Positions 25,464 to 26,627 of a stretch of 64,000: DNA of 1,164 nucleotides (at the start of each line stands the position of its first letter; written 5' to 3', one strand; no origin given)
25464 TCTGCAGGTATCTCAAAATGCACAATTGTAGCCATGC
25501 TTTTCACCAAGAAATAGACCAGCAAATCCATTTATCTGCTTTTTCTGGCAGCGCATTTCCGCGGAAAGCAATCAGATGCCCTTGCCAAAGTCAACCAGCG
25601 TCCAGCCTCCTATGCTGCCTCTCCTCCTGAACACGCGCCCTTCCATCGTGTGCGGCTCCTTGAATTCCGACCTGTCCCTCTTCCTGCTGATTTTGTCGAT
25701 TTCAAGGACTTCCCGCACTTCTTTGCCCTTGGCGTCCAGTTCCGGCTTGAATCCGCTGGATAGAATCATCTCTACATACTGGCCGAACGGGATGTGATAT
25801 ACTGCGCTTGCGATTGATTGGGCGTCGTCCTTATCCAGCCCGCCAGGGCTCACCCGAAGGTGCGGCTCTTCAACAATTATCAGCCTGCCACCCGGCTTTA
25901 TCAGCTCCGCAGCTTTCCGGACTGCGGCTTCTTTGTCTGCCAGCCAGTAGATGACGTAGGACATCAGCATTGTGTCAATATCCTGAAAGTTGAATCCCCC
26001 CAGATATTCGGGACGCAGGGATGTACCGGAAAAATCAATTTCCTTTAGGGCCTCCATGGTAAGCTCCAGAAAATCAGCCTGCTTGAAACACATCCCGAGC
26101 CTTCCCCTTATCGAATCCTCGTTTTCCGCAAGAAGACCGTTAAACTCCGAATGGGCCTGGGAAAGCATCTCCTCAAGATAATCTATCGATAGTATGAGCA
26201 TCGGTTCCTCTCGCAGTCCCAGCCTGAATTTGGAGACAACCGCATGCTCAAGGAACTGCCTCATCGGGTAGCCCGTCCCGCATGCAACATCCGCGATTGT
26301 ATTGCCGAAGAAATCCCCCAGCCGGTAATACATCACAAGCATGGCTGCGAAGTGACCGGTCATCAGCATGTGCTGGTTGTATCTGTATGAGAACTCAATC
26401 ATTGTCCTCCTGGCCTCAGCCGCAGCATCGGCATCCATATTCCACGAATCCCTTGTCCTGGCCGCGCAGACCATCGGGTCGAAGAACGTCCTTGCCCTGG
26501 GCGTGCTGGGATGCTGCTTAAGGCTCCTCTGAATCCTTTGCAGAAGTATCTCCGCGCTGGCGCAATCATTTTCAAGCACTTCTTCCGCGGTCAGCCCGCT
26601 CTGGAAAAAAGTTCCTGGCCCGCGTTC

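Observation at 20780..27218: Two paralogous methyltransferases with N-terminal pseudo-receiver domains, 3.3 kb apart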

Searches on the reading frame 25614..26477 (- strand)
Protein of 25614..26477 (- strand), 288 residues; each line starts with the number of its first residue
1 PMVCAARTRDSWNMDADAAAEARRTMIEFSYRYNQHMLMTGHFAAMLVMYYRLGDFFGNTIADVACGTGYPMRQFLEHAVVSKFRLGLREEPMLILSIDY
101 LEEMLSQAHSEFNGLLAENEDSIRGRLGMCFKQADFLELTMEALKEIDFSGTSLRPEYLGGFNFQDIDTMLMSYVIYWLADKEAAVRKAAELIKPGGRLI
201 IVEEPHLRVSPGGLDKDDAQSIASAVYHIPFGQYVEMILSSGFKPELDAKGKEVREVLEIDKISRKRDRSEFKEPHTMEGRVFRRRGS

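Call 52: search_solved_structures(query=A5, max_evalue=0.01, show_alignments=2)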
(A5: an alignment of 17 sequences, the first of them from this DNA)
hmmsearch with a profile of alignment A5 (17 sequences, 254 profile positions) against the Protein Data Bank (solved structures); distinct sequences matched with E-value up to 0.01: 63 (the best 60 are shown).
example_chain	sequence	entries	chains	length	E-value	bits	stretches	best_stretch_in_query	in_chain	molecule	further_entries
5wp5_A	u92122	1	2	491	8.9e-10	41.6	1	29-234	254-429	Phosphomethylethanolamine N-methyltransferase 2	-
3ccf_A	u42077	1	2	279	6.3e-09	38.8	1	138-184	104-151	Cyclopropane-fatty-acyl-phospholipid synthase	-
9un4_A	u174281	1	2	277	1e-08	38.1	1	59-184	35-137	Juvenile hormone acid O-methyltransferase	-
5wp4_A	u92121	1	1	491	2.2e-08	37.1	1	33-234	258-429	Phosphoethanolamine N-methyltransferase 1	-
3mgg_A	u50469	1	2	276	1.2e-07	34.6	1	58-241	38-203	Methyltransferase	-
6f5z_A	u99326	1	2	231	2e-06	30.6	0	148-241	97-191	24-sterol C-methyltransferase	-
4kdr_A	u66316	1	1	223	2e-05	27.3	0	131-183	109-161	3-demethylubiquinone-9 3-methyltransferase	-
5dpm_A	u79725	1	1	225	2e-05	27.3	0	131-183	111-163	Ubiquinone biosynthesis O-methyltransferase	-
1wzn_A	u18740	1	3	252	2.3e-05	27.2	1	58-185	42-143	SAM-dependent methyltransferase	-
4kdc_A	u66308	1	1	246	2.8e-05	26.9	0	131-183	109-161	3-demethylubiquinone-9 3-methyltransferase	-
9fd3_A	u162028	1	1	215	3.6e-05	26.5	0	150-191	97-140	SAM-dependent methyltransferase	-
9fcy_A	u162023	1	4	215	5.7e-05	25.8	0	149-190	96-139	SAM-dependent methyltransferase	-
9fcd_A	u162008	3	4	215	5.7e-05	25.8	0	149-190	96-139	SAM-dependent methyltransferase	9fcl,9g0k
8rdl_A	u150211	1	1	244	7.3e-05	25.5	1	53-184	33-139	ToxA protein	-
9fcx_A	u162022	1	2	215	0.0001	25.1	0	151-190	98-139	SAM-dependent methyltransferase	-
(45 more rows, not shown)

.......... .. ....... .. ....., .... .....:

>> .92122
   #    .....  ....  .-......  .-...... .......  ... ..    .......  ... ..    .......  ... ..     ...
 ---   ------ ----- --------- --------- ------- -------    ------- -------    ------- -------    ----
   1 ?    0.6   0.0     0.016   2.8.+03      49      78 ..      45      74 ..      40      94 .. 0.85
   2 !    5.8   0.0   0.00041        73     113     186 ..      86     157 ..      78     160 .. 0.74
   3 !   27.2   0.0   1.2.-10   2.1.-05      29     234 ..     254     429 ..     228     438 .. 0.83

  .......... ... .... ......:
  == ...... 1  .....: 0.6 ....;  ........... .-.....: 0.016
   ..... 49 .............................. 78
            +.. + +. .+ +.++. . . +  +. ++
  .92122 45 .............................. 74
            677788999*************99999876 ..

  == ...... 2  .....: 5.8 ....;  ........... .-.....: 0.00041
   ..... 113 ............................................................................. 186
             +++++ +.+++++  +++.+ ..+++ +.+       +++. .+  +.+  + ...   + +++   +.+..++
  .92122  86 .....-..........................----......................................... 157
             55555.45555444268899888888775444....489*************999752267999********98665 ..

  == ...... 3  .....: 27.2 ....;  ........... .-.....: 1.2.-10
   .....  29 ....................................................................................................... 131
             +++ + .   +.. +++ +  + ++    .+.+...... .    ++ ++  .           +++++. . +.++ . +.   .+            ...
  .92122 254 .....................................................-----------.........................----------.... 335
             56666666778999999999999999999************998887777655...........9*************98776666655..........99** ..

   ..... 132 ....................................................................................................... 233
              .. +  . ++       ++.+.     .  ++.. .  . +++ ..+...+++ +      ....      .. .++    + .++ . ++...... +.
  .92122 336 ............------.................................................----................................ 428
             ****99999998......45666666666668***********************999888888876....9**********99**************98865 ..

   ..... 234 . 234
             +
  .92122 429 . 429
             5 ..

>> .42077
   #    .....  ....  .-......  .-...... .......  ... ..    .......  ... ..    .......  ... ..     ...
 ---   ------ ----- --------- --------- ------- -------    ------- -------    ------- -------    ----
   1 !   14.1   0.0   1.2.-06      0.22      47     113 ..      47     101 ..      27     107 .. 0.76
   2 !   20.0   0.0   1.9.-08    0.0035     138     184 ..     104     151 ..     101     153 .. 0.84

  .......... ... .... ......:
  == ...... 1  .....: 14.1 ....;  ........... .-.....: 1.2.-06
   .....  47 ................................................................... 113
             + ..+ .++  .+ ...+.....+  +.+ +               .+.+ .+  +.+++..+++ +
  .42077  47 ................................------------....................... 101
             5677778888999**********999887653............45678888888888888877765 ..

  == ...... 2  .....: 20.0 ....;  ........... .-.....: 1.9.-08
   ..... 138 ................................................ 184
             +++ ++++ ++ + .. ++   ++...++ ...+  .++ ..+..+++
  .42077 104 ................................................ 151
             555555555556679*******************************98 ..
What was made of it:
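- The core profile against PDB sequences gives PEAMT 8.9e-10, then JHAMT and UbiG (call 52). Weaker PDB hits include CmoA/CmoB, Hen1 and the cap guanine-N7 methyltransferase (call 52).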
